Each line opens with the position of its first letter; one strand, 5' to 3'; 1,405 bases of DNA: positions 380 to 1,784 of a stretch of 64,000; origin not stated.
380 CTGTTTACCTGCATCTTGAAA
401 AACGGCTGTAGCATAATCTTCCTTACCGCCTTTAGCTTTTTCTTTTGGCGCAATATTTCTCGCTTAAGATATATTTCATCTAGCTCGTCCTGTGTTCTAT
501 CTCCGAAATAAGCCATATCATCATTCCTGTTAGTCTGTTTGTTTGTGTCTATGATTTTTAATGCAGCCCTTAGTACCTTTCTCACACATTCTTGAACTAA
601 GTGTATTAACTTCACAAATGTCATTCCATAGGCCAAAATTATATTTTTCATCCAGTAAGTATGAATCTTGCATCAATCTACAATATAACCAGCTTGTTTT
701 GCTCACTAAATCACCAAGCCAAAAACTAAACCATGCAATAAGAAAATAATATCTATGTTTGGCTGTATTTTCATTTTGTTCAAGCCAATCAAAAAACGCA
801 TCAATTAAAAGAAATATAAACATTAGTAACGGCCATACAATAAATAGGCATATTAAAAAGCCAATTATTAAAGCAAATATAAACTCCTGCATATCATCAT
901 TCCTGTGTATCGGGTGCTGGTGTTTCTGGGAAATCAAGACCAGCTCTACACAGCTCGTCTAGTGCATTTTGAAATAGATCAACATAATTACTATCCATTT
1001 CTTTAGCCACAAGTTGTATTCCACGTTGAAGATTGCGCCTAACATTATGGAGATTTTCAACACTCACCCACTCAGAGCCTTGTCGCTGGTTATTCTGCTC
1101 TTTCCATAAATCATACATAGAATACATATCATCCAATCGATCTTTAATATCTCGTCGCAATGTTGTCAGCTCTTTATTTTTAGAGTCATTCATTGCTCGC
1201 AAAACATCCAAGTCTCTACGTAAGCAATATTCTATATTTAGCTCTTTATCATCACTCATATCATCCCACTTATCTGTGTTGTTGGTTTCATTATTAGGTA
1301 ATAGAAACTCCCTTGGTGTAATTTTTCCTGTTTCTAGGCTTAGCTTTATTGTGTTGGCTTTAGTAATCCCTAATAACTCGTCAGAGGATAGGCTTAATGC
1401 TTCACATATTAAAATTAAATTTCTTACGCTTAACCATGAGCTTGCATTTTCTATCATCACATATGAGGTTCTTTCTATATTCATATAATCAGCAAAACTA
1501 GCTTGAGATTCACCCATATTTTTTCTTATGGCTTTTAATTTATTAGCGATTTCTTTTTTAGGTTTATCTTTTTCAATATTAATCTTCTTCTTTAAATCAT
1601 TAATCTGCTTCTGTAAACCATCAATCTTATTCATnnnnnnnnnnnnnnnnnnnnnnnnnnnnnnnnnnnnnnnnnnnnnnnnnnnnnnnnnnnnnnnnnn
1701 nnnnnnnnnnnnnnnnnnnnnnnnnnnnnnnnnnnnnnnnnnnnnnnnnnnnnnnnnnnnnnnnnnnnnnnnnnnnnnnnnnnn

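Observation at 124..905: Four copies of a 25-nt leader motif fused to start codons of small membrane-protein genes at the left end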

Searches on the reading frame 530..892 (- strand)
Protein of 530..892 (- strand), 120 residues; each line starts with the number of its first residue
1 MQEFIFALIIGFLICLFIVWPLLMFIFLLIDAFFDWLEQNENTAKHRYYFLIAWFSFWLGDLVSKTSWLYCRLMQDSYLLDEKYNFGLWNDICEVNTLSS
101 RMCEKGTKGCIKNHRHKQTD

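Call 15: search_protein_families(library=pfam, proteins=[window:530-892:-], max_evalue=0.01)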
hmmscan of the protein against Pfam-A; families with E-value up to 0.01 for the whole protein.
window:530-892:- (120 aa): 0 families

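Call 21: find_related_loci(query=window:530-892:-, collection=viral_contigs, flank=4000)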
Query window:530-892:- (120 aa) in viral_contigs; peptide patterns used: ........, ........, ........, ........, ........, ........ (x = any residue, [..] = any of these).
4 stretches matched a pattern, but none encodes a relative of the query by tblastn (E <= 1e-3).

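Call 28: search_protein_representatives(protein=window:530-892:-)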
Query: 120 residues. Proteins with E-value up to 0.001 (for the whole library): 2; up to 1e-10: 1; up to 1e-30: 1. The best 2 are listed.
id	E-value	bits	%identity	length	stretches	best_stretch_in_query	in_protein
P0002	1.7e-78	277.5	100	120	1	1-120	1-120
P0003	3.4e-05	40.4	45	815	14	54-86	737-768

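Call 84: find_encoding_contigs(protein=window:530-892:-, flank=3000, max_places=10)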
Protein window:530-892:- (120 aa): 2 contigs read that carry it; 1 place shown.
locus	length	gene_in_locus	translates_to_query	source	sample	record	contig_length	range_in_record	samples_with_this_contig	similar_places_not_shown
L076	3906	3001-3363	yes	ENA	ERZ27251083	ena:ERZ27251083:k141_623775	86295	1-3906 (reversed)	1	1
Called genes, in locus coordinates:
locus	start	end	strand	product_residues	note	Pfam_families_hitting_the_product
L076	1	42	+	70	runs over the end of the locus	-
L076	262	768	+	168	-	-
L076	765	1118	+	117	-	-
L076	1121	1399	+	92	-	-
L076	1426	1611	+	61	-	-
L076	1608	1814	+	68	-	-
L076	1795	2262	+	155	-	-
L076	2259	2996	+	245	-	PF01381:HTH_3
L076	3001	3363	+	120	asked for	-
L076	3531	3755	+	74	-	-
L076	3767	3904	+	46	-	?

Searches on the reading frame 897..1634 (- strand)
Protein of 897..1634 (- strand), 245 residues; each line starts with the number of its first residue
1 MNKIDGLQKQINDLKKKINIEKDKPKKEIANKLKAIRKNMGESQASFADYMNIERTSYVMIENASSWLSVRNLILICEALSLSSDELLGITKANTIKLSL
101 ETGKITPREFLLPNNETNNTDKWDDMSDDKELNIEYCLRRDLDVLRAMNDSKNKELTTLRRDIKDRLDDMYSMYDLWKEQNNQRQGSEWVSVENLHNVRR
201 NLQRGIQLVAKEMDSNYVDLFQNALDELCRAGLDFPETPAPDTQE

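Call 14: find_encoding_contigs(protein=window:897-1634:-, flank=10000, max_places=10)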
Protein window:897-1634:- (245 aa): 3 contigs read that carry it; 2 places shown.
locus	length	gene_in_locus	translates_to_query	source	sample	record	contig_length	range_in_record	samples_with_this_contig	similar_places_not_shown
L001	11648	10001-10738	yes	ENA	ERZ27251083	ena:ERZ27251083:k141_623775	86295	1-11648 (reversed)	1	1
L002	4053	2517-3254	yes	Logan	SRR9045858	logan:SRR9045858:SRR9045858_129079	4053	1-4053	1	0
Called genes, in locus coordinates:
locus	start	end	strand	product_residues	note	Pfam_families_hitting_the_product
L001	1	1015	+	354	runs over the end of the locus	-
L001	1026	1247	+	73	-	-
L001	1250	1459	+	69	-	-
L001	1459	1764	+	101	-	-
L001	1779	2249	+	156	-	PF14279:HNH_5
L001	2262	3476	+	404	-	PF01139:RtcB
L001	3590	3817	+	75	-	-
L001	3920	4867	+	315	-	PF06067:DUF932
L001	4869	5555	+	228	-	-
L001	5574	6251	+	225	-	PF10108:DNA_pol_B_exo2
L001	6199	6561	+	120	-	-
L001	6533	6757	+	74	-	-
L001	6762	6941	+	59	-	-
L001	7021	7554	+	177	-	-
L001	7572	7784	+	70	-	-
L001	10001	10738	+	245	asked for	PF01381:HTH_3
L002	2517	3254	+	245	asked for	PF01381:HTH_3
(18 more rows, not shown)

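Call 15: search_protein_families(library=pfam, proteins=[window:897-1634:-], max_evalue=0.01)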
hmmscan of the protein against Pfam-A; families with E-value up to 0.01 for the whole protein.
window:897-1634:- (245 aa): 2 families
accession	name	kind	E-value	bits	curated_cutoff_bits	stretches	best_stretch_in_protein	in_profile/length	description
PF01381.28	HTH_3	-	3.1e-08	34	23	1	33-87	1-55/55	Helix-turn-helix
PF12844.13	HTH_19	-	0.00081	19.7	30.2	1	31-88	2-59/64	Helix-turn-helix domain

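Call 20: find_related_loci(query=window:897-1634:-, collection=viral_contigs, flank=4000)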
Query window:897-1634:- (245 aa) in viral_contigs; peptide patterns used: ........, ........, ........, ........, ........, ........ (x = any residue, [..] = any of these).
28 stretches matched a pattern, but none encodes a relative of the query by tblastn (E <= 1e-3).

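Call 22: find_homologous_proteins(query=window:897-1634:-)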
Query window:897-1634:- (245 aa): 1 proteins with E <= 0.001 among 344 candidates.
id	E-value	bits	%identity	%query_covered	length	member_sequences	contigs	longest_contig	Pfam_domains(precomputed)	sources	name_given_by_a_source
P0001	4.3e-155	532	100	100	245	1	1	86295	PF01381.29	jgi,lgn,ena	-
